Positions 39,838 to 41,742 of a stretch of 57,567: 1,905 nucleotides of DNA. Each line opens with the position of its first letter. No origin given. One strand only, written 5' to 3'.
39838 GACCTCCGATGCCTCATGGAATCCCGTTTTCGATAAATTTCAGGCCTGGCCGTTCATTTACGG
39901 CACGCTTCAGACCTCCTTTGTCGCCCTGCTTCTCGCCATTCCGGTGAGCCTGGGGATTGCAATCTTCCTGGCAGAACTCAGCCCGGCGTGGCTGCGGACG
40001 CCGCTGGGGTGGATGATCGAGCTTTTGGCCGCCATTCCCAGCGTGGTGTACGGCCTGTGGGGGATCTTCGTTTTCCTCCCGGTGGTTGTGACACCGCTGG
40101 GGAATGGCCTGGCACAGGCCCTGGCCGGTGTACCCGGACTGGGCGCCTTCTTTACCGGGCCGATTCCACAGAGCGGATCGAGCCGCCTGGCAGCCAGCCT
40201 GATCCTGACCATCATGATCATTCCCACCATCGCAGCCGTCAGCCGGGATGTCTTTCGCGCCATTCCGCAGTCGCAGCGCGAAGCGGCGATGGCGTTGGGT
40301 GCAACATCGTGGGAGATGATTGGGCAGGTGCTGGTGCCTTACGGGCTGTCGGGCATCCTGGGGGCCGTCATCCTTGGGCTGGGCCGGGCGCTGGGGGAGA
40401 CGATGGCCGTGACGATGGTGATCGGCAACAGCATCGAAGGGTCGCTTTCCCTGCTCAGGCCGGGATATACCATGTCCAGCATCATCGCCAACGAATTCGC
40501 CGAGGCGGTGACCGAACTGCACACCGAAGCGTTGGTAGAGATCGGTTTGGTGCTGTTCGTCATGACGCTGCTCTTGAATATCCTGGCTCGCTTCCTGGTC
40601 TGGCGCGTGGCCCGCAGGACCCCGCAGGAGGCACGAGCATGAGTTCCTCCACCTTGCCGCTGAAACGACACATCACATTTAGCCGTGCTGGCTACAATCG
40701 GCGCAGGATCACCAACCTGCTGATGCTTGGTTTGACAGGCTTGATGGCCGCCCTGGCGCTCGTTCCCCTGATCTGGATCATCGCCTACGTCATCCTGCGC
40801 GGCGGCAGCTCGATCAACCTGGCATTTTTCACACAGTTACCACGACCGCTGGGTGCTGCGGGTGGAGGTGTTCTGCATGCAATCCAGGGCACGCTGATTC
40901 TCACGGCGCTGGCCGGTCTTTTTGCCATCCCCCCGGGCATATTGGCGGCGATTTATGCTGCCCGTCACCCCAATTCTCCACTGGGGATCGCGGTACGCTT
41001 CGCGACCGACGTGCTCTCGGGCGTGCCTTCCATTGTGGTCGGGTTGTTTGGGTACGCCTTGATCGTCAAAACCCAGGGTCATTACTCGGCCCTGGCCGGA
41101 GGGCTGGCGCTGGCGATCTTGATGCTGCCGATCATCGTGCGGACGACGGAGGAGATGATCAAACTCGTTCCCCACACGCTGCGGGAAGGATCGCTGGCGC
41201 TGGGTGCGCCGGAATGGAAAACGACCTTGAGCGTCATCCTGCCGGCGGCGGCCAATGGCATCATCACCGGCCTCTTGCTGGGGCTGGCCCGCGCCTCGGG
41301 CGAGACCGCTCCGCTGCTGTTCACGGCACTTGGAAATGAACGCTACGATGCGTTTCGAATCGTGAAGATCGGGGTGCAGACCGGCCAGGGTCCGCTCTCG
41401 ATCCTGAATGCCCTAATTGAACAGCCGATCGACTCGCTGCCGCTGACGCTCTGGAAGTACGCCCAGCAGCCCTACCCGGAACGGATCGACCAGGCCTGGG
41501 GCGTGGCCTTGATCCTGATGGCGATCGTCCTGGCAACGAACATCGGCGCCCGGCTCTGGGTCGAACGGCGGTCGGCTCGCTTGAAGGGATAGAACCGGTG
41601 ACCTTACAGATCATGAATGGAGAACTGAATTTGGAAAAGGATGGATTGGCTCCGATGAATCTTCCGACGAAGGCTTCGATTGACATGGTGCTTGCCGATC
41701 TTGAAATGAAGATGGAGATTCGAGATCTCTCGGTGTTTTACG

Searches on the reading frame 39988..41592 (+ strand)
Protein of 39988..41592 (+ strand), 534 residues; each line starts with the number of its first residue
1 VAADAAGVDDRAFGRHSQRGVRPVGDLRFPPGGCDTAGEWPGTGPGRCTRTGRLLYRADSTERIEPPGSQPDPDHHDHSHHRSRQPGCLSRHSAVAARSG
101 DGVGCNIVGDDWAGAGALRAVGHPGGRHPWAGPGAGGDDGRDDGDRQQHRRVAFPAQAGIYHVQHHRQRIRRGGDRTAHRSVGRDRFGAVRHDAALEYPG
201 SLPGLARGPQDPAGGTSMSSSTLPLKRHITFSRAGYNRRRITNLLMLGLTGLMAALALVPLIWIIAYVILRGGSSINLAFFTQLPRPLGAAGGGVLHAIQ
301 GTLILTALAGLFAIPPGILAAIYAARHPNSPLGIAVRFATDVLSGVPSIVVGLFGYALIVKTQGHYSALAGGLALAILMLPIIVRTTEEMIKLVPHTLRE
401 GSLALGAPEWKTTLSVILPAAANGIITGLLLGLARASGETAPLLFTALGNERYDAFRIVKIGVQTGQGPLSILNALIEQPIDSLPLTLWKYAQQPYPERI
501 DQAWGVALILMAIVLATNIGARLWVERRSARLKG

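Call 53: search_protein_families(library=pfam, proteins=[window:39988-41592:+], max_evalue=0.00001)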
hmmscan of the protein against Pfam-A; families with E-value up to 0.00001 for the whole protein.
window:39988-41592:+ (534 aa): 1 family
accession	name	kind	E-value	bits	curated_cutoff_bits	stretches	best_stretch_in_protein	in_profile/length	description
PF00528.27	BPD_transp_1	-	6.3e-19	68.9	26.4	1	317-501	1-155/184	Binding-protein-dependent transport system inner membrane component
